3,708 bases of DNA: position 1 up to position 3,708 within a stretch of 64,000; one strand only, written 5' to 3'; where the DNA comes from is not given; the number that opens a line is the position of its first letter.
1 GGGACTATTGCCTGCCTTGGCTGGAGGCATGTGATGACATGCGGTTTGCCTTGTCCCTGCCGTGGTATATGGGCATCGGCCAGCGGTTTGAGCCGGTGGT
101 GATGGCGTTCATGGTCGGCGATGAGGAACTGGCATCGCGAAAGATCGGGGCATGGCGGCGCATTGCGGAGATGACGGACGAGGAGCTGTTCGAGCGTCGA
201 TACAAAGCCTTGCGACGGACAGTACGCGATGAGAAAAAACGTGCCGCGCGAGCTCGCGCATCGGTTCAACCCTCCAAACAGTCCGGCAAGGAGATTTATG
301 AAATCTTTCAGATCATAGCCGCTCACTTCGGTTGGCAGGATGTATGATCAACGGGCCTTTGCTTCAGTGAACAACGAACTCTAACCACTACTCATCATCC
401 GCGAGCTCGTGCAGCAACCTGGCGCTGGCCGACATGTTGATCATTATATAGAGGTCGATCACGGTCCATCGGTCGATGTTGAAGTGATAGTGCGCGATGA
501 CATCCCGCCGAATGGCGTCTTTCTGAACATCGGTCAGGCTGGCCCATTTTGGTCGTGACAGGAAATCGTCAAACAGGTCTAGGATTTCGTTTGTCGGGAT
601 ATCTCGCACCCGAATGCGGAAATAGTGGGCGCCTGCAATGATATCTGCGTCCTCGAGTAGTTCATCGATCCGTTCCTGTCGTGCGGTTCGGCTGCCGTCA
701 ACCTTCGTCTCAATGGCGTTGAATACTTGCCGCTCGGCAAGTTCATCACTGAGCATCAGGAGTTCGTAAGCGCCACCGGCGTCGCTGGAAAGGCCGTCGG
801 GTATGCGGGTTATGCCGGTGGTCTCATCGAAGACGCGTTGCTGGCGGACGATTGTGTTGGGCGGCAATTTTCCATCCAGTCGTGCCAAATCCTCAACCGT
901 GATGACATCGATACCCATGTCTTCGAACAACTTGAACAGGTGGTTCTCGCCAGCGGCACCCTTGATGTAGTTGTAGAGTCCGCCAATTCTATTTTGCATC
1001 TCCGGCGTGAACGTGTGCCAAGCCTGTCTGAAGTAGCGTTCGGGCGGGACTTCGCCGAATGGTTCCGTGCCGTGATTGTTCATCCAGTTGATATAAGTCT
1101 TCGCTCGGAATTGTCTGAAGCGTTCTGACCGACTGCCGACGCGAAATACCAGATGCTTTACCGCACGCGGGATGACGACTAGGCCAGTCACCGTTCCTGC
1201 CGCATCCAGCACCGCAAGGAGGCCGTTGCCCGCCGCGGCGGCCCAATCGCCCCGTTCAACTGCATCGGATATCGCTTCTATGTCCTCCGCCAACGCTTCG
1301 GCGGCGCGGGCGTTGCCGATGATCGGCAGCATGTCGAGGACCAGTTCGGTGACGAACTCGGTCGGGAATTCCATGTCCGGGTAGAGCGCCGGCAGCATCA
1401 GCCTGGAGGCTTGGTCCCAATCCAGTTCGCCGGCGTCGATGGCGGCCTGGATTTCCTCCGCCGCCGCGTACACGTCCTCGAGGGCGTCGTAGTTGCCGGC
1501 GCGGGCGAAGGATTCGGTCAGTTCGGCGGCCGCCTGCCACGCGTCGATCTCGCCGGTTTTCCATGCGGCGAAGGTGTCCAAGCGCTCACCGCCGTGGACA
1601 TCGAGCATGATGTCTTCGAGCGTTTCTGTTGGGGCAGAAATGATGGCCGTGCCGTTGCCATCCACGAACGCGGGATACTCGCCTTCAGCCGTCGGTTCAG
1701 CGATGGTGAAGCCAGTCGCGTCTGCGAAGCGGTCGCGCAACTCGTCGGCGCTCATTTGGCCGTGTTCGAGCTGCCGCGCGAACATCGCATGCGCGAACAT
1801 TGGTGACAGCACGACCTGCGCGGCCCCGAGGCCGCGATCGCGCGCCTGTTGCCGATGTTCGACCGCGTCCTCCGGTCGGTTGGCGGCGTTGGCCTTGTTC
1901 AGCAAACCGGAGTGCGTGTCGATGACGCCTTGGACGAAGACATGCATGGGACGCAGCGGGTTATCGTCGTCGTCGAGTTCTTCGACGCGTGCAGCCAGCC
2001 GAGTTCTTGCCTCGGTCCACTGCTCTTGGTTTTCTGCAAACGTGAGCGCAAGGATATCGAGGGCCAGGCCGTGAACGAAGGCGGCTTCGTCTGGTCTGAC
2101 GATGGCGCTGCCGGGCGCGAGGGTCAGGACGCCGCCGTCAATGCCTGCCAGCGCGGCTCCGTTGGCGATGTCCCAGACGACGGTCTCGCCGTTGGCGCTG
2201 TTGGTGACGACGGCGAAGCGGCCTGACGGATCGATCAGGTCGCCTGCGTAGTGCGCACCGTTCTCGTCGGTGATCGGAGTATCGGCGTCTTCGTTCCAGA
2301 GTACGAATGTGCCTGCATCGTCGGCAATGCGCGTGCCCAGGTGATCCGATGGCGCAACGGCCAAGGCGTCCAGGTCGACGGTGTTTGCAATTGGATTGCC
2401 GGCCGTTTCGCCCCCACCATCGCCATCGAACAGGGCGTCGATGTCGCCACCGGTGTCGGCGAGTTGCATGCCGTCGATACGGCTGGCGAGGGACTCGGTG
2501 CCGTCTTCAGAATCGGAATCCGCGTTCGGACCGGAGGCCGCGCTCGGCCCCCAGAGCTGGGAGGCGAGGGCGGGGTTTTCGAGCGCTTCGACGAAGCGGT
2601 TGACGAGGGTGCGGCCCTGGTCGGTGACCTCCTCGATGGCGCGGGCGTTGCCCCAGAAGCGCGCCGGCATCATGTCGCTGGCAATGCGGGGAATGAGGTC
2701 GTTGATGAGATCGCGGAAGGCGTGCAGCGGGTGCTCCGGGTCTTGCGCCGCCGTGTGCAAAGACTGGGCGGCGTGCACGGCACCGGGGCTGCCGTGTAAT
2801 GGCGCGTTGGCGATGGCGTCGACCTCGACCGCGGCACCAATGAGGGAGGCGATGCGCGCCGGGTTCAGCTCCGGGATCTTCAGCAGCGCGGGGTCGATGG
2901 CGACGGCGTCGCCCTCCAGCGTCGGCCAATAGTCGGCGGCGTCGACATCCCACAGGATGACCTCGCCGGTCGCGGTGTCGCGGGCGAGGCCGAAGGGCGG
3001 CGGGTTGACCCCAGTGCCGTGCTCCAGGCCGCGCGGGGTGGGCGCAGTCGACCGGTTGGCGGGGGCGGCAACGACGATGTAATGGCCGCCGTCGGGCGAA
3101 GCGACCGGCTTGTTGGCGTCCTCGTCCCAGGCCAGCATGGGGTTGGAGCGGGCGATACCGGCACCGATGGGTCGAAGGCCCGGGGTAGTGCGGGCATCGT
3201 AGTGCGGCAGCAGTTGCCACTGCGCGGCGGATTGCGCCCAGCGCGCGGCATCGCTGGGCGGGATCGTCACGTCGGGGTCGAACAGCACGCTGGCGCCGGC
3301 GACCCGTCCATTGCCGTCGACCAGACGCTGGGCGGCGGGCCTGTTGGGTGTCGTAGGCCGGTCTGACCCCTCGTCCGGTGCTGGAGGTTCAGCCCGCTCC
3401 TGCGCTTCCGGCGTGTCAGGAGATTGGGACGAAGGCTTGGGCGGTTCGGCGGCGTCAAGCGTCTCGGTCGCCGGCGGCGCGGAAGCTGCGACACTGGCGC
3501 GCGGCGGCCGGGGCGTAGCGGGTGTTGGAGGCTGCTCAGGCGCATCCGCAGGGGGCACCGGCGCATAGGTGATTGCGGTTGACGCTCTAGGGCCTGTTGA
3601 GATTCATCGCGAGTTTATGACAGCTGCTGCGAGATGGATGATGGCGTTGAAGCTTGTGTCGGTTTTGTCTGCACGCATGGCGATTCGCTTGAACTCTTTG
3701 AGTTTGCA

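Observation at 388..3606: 1056-aa protein with a compositionally foreign C-terminal domain and a 5' end abutting an IS5 element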

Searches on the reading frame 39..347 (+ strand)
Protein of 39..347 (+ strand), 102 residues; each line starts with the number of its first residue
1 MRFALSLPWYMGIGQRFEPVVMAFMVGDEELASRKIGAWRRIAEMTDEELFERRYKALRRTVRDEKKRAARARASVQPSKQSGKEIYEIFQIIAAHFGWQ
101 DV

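Call 3: search_protein_families(library=pfam, proteins=[window:39-347:+], max_evalue=1)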
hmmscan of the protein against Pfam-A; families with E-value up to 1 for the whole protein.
window:39-347:+ (102 aa): 0 families

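Call 8: search_protein_families(library=ncbifam, proteins=[window:39-347:+], max_evalue=1)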
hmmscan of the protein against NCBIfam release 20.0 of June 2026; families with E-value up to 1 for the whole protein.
window:39-347:+ (102 aa): 3 families
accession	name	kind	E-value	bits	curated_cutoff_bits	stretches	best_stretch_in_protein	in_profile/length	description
NF047392.1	TransRegTrmBHalo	equivalog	0.026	13.5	500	1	41-78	247-284/349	HTH-type sugar sensing transcriptional regulator TrmB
NF042962.1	DUF499_antiphage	equivalog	0.051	11.5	1200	1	51-90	221-260/1025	anti-phage-associated DUF499 domain-containing protein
NF050005.1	ABC_ATPase_Uup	equivalog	0.085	11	900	1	46-92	279-325/636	ATP-binding cassette ATPase Uup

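Call 17: search_protein_families(library=padloc, proteins=[window:39-347:+], max_evalue=1)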
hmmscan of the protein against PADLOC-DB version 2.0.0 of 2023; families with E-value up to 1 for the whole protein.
window:39-347:+ (102 aa): 1 family
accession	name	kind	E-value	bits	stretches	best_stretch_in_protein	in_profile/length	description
PDLC02192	DUF499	-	0.012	11.4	1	51-91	222-262/1022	-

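Call 20: search_protein_families(library=phrogs, proteins=[window:39-347:+], max_evalue=0.1)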
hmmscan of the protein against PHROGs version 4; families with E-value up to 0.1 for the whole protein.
window:39-347:+ (102 aa): 1 family
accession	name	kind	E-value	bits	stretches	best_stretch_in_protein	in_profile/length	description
phrog_11996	-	unknown function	0.05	14.3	1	58-99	111-155/208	-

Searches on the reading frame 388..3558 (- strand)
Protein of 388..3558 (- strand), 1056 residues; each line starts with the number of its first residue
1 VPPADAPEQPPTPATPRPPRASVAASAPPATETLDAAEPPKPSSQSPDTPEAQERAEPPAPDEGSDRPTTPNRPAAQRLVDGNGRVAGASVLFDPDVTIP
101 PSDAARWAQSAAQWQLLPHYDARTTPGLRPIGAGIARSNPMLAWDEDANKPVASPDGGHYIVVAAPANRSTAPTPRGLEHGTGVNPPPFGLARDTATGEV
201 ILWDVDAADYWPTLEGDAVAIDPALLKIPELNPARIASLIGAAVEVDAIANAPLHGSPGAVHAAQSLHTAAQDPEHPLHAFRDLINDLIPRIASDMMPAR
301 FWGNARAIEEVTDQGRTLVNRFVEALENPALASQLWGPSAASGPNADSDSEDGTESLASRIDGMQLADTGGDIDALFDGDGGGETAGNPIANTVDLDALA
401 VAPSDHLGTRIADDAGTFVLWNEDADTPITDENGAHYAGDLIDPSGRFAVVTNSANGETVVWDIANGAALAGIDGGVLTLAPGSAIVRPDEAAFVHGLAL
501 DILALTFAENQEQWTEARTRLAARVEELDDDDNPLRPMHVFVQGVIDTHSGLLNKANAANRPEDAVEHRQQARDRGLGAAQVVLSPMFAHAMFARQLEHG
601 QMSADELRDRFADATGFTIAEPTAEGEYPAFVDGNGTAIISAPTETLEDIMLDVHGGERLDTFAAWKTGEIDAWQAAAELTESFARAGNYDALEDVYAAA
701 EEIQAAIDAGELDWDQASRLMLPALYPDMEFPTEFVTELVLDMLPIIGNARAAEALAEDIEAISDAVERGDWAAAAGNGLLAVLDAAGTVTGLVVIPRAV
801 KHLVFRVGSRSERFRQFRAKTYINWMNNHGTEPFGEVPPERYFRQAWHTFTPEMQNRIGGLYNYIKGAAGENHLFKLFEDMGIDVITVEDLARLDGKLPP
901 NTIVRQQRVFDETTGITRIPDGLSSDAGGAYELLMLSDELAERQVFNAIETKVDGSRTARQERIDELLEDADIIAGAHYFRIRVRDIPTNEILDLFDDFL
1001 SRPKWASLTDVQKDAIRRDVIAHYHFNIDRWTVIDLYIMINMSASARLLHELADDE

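Call 3: search_protein_families(library=pfam, proteins=[window:388-3558:-], max_evalue=1)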
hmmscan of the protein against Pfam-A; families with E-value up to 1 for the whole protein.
window:388-3558:- (1056 aa): 0 families
